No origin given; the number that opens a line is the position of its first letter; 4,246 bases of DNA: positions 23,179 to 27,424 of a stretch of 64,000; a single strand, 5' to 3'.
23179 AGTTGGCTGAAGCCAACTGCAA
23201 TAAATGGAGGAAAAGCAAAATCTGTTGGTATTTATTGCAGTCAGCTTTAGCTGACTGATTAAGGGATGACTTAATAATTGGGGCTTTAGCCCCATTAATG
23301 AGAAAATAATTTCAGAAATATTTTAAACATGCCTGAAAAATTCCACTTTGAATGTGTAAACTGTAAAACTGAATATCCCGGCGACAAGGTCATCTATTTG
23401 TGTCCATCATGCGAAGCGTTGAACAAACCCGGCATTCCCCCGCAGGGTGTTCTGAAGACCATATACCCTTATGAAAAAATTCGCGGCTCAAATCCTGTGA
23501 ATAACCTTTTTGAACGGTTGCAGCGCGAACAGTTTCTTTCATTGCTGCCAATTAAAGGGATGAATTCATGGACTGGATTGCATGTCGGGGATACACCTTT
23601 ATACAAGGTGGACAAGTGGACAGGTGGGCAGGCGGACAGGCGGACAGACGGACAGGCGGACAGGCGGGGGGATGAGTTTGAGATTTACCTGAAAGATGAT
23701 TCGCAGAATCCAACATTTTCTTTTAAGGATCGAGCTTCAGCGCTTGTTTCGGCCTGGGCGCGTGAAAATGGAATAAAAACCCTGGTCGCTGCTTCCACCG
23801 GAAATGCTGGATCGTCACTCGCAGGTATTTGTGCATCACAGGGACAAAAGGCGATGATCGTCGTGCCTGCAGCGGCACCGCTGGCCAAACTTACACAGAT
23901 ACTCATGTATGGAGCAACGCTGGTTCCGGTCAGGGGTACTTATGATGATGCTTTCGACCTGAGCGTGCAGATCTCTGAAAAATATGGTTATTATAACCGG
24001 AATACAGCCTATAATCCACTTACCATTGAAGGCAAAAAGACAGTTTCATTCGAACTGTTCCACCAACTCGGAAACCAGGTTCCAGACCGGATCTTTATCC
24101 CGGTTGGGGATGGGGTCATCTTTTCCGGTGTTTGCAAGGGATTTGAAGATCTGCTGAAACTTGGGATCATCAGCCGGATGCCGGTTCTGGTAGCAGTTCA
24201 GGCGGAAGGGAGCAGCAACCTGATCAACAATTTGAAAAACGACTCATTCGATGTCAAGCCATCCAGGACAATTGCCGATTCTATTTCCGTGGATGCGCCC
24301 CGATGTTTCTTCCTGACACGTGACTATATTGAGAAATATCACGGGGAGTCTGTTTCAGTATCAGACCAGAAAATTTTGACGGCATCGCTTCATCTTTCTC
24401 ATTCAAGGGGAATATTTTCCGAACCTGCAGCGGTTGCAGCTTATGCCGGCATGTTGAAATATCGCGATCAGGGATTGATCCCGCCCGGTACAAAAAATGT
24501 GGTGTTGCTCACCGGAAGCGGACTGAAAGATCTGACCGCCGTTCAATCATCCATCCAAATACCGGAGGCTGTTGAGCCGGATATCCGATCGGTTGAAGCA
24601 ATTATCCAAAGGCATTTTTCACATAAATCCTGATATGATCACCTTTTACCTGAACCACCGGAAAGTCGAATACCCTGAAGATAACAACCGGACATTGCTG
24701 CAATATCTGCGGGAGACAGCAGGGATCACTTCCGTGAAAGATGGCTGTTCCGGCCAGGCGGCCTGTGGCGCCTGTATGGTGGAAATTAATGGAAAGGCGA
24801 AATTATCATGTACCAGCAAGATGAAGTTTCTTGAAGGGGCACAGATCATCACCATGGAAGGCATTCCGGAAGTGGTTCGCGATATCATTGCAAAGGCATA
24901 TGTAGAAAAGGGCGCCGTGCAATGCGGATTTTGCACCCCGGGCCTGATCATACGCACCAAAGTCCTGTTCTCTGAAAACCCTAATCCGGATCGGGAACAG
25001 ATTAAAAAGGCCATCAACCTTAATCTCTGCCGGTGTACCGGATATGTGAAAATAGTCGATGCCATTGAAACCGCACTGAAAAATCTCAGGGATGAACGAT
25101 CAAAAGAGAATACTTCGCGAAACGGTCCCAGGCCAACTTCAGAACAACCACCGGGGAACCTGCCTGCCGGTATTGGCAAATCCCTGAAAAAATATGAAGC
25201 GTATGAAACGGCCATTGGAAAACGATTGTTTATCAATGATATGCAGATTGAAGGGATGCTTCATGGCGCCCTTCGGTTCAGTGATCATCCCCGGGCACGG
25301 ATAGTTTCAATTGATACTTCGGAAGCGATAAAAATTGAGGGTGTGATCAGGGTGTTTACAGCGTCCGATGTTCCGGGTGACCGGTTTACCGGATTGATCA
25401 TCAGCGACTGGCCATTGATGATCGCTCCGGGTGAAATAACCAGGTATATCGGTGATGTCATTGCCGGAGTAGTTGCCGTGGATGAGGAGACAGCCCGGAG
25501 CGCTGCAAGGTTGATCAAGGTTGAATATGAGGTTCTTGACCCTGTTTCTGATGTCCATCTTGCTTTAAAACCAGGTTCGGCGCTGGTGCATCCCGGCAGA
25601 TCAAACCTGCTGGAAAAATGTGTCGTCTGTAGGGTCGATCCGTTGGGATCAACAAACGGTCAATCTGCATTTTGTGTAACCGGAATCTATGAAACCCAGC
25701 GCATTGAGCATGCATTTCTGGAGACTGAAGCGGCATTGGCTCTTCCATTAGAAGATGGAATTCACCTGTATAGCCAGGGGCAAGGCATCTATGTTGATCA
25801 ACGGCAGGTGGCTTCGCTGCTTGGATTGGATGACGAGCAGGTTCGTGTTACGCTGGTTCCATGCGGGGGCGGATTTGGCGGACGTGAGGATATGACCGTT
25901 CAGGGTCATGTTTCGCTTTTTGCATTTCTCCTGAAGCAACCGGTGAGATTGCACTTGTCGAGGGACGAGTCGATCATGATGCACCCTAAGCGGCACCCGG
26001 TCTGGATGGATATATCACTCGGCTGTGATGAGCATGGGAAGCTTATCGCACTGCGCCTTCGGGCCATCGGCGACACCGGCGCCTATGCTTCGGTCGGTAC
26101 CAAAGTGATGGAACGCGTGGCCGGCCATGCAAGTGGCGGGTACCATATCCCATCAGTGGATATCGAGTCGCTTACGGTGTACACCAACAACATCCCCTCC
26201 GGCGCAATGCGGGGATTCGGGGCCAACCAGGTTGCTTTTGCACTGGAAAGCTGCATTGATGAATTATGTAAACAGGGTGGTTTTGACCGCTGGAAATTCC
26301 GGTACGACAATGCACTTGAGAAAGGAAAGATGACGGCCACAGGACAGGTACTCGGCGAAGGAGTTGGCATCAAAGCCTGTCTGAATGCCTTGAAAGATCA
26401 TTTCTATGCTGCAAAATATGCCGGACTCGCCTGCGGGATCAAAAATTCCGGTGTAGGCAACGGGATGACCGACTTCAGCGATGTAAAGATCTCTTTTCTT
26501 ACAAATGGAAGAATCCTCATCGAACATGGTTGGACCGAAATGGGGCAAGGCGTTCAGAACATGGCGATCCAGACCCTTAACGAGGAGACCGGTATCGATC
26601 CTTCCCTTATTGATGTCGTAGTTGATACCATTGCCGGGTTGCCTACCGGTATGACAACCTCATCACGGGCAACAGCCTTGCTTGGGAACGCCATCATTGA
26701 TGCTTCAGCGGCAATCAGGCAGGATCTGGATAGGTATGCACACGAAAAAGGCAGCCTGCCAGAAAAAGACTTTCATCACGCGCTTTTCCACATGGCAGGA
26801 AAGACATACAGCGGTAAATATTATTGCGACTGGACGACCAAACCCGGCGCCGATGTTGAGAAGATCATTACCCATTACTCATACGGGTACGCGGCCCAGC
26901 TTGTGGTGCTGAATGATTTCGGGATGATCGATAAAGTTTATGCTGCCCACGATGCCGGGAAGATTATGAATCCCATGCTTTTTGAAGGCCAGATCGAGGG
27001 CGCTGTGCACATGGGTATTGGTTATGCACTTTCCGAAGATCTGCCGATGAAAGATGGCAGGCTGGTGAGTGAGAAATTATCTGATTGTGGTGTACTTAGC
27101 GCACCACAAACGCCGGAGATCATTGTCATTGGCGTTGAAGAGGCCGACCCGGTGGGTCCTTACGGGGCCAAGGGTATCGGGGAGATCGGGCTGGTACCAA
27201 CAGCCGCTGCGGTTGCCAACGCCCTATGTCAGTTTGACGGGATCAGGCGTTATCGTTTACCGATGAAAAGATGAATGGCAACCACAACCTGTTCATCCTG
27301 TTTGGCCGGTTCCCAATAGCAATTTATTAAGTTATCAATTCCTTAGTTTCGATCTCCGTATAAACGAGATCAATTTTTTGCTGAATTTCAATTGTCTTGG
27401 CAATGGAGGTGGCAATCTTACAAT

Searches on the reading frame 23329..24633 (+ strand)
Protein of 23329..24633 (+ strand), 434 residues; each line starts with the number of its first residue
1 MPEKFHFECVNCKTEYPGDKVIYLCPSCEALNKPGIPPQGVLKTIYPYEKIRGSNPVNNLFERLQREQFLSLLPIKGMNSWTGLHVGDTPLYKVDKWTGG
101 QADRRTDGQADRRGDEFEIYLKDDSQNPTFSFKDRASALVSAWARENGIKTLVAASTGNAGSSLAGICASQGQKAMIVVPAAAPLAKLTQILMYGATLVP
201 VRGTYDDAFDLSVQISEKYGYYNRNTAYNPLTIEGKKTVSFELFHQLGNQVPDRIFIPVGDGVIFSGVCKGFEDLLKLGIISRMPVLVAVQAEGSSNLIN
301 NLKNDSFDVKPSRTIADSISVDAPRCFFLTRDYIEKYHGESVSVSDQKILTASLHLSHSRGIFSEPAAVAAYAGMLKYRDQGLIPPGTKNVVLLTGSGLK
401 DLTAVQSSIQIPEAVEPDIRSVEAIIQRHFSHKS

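Call 19: search_protein_families(library=pfam, proteins=[window:23329-24633:+], max_evalue=0.001)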
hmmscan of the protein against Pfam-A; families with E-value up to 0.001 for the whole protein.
window:23329-24633:+ (434 aa): 1 family
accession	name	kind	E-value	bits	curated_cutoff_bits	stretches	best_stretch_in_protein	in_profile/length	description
PF00291.31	PALP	-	5.8e-66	223.3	35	1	85-396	4-295/295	Pyridoxal-phosphate dependent enzyme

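Call 60: search_solved_structures(query=window:23329-24633:+, max_evalue=1e-10, show_alignments=1)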
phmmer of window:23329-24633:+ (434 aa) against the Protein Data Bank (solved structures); distinct sequences matched with E-value up to 1e-10: 26.
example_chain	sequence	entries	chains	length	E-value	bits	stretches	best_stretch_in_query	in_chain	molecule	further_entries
2zsj_A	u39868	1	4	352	1.1e-48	169.4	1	105-423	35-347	Threonine synthase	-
6cgq_A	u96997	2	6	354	1.3e-46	162.6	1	117-408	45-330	Threonine synthase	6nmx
1uim_A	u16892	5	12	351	1.1e-42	149.5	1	108-423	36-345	Threonine Synthase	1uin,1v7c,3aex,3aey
2d1f_A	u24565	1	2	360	3.5e-42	147.9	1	118-407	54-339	Threonine synthase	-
1e5x_A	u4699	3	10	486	1.1e-27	100.2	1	119-409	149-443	THREONINE SYNTHASE | THREONINE SYNTHASE 1, CHLOROPLASTIC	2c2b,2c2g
8zkv_A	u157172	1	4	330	1.5e-17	66.7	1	119-397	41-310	L-threonine dehydratase biosynthetic IlvA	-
43cq_A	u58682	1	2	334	2e-17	66.4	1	119-395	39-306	L-threonine dehydratase biosynthetic IlvA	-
8y1j_A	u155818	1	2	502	5.8e-17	64.8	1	113-381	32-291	L-threonine dehydratase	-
1tdj_A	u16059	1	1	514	7.2e-17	64.5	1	119-379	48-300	BIOSYNTHETIC THREONINE DEAMINASE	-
9d2q_A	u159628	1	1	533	7.8e-17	64.4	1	119-379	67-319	L-threonine dehydratase biosynthetic IlvA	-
1pwe_A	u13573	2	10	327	4e-15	58.8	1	118-375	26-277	L-serine dehydratase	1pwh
8srt_A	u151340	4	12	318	1.3e-14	57.1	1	116-272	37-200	Cysteine synthase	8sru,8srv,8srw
8t2c_A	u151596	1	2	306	2.2e-14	56.4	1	117-272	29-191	Cysteine synthase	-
4h27_A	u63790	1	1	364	3.4e-14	55.7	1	118-377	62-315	L-serine dehydratase/L-threonine deaminase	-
5x2l_A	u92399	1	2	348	8.2e-14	54.5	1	142-432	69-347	Serine racemase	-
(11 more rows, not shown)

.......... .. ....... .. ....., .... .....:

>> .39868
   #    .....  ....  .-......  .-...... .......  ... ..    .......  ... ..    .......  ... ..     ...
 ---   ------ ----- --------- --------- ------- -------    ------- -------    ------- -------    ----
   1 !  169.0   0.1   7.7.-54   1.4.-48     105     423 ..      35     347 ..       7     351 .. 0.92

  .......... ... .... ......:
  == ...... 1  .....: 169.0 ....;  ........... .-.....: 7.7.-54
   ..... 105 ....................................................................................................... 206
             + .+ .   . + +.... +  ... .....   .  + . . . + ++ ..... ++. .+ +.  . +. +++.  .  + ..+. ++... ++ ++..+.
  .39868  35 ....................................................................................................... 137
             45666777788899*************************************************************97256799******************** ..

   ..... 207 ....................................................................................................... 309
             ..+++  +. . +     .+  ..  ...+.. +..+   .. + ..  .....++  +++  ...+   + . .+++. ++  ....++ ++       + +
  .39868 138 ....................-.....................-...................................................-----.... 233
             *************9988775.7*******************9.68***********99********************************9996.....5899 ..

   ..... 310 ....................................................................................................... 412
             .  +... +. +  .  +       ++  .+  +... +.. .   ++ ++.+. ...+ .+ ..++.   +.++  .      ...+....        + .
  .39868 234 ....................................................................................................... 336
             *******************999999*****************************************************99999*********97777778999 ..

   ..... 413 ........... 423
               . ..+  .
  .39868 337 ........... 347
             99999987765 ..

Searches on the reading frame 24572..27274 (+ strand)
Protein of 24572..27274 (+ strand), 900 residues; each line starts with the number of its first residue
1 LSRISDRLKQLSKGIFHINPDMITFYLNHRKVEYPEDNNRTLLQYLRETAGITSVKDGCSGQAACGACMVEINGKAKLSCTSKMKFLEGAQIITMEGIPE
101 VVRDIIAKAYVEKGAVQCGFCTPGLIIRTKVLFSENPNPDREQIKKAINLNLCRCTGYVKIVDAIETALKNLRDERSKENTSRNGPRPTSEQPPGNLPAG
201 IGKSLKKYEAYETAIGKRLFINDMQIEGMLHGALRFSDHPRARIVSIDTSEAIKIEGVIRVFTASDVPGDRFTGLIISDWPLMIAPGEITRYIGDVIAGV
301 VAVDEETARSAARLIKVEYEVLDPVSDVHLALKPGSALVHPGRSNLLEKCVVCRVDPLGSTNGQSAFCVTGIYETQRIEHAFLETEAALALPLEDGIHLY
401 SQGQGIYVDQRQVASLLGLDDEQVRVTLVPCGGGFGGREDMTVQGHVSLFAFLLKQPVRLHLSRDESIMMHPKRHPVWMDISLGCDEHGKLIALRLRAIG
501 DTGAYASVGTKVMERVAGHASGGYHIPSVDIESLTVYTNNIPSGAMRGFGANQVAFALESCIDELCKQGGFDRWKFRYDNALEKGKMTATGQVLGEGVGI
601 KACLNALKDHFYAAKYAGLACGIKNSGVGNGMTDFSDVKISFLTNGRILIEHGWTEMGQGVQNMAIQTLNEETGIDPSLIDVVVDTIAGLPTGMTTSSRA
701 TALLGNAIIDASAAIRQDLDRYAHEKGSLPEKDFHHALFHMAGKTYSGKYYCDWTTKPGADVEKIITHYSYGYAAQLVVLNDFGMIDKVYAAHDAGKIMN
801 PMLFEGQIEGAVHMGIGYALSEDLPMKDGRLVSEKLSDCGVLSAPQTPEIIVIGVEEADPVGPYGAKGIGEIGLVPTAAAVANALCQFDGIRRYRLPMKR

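Call 19: search_protein_families(library=pfam, proteins=[window:24572-27274:+], max_evalue=0.001)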
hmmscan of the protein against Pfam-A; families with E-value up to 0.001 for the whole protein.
window:24572-27274:+ (900 aa): 6 families
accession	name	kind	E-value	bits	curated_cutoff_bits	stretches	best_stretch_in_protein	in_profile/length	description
PF02738.23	MoCoBD_1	-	5.1e-63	212.9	27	1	365-581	25-244/244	Molybdopterin cofactor-binding domain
PF20256.3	MoCoBD_2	-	4.2e-42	145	27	1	618-848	28-283/283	Molybdopterin cofactor-binding domain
PF01315.27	Ald_Xan_dh_C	-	2.8e-25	89.2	31.3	1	216-322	2-109/110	Aldehyde oxidase and xanthine dehydrogenase, a/b hammerhead domain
PF01799.25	Fer2_2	-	3.8e-24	85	30.3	1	94-166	1-75/75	[2Fe-2S] binding domain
PF00111.32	Fer2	-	4e-07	30.3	21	1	26-82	2-74/77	2Fe-2S iron-sulfur cluster binding domain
PF13085.11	Fer2_3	-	1.8e-06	28.4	27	1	42-107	34-100/107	2Fe-2S iron-sulfur cluster binding domain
